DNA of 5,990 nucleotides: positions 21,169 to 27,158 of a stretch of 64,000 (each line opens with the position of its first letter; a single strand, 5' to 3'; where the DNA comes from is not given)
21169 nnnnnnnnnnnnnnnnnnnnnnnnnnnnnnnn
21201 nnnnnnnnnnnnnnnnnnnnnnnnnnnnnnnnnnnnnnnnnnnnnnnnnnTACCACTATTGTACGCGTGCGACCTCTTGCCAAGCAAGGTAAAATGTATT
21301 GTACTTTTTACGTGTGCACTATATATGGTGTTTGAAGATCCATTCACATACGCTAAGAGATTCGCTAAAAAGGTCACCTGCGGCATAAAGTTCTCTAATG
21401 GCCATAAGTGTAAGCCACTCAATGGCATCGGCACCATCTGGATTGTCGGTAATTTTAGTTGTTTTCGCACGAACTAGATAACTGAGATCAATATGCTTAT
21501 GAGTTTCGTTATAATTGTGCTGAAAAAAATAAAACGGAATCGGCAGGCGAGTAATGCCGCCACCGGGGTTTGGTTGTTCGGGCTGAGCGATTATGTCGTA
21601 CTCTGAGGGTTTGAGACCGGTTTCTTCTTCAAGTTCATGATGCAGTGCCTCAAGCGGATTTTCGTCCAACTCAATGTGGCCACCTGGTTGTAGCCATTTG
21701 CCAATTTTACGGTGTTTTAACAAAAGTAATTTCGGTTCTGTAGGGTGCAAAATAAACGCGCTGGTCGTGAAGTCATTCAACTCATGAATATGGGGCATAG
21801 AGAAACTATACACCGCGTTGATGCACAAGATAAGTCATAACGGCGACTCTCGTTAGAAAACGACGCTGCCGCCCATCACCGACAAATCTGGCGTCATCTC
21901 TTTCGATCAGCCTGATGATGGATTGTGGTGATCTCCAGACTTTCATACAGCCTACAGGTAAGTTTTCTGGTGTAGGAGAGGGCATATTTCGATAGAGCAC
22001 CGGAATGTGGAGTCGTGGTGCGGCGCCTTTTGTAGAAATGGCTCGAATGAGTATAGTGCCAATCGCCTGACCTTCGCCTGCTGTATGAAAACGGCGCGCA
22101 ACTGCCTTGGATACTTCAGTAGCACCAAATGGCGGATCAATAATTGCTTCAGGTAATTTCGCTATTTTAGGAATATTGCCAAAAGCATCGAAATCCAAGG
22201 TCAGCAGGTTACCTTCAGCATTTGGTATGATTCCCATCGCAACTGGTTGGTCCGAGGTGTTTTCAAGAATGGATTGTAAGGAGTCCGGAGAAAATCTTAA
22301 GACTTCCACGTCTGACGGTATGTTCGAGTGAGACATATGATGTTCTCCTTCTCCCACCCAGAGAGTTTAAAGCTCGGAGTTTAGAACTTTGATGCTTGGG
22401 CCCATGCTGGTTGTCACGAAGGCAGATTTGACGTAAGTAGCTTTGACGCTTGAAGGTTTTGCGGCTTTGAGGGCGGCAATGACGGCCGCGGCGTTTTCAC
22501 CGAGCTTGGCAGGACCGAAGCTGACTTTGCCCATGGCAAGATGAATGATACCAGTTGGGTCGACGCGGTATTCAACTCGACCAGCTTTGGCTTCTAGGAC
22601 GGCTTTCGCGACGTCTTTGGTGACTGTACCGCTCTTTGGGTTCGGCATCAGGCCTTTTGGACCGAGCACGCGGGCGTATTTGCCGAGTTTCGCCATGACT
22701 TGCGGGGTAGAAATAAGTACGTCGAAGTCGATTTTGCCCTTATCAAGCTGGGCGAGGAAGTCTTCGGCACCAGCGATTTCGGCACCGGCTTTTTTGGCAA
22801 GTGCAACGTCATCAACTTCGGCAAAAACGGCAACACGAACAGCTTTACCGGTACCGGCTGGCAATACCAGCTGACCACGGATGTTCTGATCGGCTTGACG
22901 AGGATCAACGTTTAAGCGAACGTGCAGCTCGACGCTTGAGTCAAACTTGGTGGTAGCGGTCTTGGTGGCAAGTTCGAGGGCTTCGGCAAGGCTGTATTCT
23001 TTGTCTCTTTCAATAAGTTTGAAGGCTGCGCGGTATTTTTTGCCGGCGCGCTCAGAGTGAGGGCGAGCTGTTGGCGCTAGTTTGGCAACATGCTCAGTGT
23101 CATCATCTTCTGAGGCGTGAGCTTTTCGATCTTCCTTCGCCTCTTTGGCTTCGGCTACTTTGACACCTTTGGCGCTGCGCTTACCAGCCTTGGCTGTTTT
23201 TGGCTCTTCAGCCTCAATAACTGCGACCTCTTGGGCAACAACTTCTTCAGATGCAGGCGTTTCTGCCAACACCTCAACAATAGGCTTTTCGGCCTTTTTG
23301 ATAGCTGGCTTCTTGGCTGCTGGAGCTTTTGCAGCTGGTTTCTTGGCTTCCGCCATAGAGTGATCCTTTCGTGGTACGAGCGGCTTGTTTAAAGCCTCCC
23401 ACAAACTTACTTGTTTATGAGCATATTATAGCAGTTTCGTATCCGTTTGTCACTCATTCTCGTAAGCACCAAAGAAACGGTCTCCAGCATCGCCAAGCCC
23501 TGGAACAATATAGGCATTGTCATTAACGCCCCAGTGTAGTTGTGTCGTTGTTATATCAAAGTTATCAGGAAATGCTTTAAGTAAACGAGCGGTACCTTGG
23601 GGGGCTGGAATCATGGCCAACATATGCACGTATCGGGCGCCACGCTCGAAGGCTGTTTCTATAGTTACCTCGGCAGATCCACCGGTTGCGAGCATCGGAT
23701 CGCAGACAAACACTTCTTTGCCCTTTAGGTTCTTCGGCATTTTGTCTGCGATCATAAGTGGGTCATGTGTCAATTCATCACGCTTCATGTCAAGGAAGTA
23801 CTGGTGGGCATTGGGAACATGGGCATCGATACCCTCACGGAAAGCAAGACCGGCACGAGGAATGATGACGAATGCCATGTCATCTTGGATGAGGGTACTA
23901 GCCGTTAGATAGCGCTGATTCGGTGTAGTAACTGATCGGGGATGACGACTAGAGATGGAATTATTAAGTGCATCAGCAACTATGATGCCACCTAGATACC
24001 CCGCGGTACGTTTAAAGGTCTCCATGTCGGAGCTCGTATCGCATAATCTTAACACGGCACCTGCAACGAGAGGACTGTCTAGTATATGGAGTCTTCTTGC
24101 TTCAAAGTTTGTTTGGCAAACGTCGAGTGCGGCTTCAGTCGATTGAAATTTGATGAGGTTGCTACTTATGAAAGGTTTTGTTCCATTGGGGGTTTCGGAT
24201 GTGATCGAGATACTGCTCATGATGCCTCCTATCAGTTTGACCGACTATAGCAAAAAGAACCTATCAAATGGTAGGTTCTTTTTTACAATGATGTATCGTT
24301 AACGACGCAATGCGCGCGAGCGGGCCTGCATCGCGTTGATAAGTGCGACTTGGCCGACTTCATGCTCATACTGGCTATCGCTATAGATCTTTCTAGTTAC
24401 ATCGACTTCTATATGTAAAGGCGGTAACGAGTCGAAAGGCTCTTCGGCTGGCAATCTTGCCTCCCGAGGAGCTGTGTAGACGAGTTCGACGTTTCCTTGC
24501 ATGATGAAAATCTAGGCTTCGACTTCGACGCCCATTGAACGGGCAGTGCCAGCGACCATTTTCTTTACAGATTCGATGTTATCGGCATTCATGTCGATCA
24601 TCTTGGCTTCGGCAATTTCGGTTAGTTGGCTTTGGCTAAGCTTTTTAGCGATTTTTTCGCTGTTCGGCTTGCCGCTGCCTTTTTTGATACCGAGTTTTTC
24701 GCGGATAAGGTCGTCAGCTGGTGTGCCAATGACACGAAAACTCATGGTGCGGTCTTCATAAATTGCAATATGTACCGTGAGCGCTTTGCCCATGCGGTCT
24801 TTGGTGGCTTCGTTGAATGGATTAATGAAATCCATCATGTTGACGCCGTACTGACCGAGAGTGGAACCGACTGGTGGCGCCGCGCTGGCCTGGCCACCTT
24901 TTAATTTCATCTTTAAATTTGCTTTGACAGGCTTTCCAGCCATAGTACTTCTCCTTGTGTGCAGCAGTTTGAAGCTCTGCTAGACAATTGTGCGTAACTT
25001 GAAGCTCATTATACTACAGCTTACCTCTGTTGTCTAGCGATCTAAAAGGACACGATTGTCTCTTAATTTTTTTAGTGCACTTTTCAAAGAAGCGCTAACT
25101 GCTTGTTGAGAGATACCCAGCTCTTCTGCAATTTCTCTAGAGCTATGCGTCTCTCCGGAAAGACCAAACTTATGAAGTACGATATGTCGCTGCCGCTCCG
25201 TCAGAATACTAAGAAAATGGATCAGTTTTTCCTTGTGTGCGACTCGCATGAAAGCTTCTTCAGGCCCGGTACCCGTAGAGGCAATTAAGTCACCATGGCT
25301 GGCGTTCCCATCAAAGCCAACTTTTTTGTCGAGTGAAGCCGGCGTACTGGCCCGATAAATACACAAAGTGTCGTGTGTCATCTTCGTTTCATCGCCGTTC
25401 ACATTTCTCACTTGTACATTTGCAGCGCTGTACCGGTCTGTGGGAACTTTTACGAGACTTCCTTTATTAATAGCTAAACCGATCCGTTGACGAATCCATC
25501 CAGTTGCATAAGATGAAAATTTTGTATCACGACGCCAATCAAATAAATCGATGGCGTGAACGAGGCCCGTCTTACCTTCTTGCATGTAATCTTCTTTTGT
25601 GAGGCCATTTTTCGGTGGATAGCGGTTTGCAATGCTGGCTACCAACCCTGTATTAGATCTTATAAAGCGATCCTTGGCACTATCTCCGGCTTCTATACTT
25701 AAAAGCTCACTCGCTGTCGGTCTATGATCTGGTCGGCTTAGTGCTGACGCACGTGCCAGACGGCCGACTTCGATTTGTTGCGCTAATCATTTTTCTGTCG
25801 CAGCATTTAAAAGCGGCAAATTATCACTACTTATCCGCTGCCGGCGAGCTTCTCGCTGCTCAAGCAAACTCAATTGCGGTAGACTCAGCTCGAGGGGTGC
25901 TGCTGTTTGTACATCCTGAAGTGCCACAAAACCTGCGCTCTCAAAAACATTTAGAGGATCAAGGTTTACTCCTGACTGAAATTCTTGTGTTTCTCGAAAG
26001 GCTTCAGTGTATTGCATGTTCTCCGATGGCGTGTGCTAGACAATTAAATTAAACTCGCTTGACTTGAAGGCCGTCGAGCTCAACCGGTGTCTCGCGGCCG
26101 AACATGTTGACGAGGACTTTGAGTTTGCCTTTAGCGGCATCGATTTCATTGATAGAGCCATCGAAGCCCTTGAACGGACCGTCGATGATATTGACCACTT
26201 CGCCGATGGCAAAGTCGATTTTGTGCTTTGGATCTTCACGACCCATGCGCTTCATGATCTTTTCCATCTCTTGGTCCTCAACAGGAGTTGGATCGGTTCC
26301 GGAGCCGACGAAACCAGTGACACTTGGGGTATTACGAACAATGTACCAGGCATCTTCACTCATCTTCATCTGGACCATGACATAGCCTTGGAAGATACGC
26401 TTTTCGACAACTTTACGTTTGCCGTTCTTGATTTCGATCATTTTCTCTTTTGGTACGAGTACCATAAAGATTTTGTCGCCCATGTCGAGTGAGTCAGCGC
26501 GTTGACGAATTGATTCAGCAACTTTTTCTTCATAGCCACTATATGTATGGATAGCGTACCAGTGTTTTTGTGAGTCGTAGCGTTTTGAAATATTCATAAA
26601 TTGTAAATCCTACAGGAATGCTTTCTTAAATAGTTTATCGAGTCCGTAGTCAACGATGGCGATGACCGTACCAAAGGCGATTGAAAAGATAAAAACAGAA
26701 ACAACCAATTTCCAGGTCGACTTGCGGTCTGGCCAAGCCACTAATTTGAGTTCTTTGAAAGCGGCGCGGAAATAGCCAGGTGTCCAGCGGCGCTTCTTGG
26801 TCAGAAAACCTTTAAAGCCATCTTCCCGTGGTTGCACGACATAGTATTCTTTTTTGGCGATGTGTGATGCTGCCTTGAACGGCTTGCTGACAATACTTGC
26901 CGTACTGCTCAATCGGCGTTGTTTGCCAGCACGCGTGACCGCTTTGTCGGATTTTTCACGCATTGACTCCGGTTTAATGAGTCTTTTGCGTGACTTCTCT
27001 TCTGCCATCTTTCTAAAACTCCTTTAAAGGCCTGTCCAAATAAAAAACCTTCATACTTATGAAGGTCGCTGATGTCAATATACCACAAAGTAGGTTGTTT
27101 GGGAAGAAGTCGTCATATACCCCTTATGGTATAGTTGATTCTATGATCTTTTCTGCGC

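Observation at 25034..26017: Sigma-70-family gene with a single in-frame UGA at a conserved region-1.2 position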

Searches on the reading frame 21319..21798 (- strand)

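Call 35: search_protein_families(library=pfam, proteins=[window:21319-21798:-], max_evalue=0.0001)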
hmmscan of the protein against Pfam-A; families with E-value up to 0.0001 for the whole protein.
window:21319-21798:- (159 aa): 1 family
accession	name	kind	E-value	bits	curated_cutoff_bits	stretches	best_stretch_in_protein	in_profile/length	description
PF00293.34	NUDIX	-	2.3e-14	54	21.1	1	14-134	6-118/134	NUDIX domain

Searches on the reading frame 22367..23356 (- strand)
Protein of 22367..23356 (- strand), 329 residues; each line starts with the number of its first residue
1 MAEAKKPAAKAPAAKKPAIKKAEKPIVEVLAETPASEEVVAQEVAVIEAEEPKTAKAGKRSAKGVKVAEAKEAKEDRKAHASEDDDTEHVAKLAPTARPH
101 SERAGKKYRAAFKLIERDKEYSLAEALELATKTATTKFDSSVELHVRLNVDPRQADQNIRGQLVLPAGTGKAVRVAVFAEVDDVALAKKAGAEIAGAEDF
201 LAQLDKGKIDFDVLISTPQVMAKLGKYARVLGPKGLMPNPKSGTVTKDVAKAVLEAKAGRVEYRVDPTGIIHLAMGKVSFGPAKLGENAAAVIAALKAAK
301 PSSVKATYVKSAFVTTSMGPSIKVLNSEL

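Call 35: search_protein_families(library=pfam, proteins=[window:22367-23356:-], max_evalue=0.0001)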
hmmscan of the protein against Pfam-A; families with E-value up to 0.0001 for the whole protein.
window:22367-23356:- (329 aa): 1 family
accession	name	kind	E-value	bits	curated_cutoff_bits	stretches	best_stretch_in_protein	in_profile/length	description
PF00687.26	Ribosomal_L1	-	6.9e-59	199.2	32.2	1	131-320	2-198/198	Ribosomal protein L1p/L10e family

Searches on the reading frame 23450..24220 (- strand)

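Call 35: search_protein_families(library=pfam, proteins=[window:23450-24220:-], max_evalue=0.0001)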
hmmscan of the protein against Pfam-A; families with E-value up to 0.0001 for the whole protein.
window:23450-24220:- (256 aa): 1 family
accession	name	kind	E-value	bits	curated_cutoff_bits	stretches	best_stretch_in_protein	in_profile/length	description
PF14681.12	UPRTase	-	4e-38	131.4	27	1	47-251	2-205/206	Uracil phosphoribosyltransferase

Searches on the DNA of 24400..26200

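Call 47: search_rna_families(source=window, start=24400, end=26200, threshold=evalue, max_evalue=1)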
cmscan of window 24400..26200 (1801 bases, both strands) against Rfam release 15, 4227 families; matches with E-value up to 1: 0.
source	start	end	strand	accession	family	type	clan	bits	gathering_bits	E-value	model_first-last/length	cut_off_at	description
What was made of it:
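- On Programmed stop-codon read-through or recoding site: There is no Rfam hit at E <= 1 (call 47).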

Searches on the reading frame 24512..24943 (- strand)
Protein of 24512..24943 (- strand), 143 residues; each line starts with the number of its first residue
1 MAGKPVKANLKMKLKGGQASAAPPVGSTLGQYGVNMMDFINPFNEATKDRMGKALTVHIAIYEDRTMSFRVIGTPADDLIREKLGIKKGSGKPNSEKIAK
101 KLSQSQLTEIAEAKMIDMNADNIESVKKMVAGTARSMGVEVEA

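Call 10: find_encoding_contigs(protein=window:24512-24943:-, flank=4000, max_places=10)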
Protein window:24512-24943:- (143 aa): 1 contig read that carries it; 1 place shown.
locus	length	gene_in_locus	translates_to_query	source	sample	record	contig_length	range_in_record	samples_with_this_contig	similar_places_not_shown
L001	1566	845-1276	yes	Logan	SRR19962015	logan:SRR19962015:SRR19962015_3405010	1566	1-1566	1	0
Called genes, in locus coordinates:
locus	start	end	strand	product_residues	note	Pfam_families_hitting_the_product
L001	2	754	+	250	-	?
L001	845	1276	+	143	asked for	PF03946:Ribosomal_L11_N, PF00298:Ribosomal_L11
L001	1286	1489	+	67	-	-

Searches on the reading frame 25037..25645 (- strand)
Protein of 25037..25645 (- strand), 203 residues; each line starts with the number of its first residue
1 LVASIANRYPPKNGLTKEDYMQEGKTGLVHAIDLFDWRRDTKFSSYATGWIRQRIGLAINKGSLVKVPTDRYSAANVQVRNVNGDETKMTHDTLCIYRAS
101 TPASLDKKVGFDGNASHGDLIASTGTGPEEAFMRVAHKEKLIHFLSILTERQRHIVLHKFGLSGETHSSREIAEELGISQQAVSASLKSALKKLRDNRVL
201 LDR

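Call 32: find_encoding_contigs(protein=window:25037-25645:-, flank=3000, max_places=6)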
Protein seq(203 aa) (203 aa): no gene with exactly this product is on record in the collection.

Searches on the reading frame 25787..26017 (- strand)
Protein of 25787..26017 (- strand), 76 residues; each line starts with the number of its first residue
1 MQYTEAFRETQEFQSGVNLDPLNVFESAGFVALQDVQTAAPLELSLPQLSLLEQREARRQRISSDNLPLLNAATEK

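Call 17: find_encoding_contigs(protein=window:25787-26017:-, flank=3000, max_places=10)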
Protein window:25787-26017:- (76 aa): no gene with exactly this product is on record in the collection.

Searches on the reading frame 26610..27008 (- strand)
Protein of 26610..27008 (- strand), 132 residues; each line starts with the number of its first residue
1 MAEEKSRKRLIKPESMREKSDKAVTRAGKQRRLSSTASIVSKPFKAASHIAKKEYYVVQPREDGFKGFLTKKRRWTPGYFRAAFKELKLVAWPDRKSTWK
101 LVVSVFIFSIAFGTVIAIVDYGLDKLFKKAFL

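Call 33: find_encoding_contigs(protein=window:26610-27008:-, flank=4000, max_places=6)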
Protein window:26610-27008:- (132 aa): no gene with exactly this product is on record in the collection.

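Call 35: search_protein_families(library=pfam, proteins=[window:26610-27008:-], max_evalue=0.0001)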
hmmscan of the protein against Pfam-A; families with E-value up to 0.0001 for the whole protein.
window:26610-27008:- (132 aa): 1 family
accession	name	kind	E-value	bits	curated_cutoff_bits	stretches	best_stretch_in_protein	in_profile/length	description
PF00584.25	SecE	-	2.2e-13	50.4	22.7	1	79-129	3-52/55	SecE/Sec61-gamma subunits of protein translocation complex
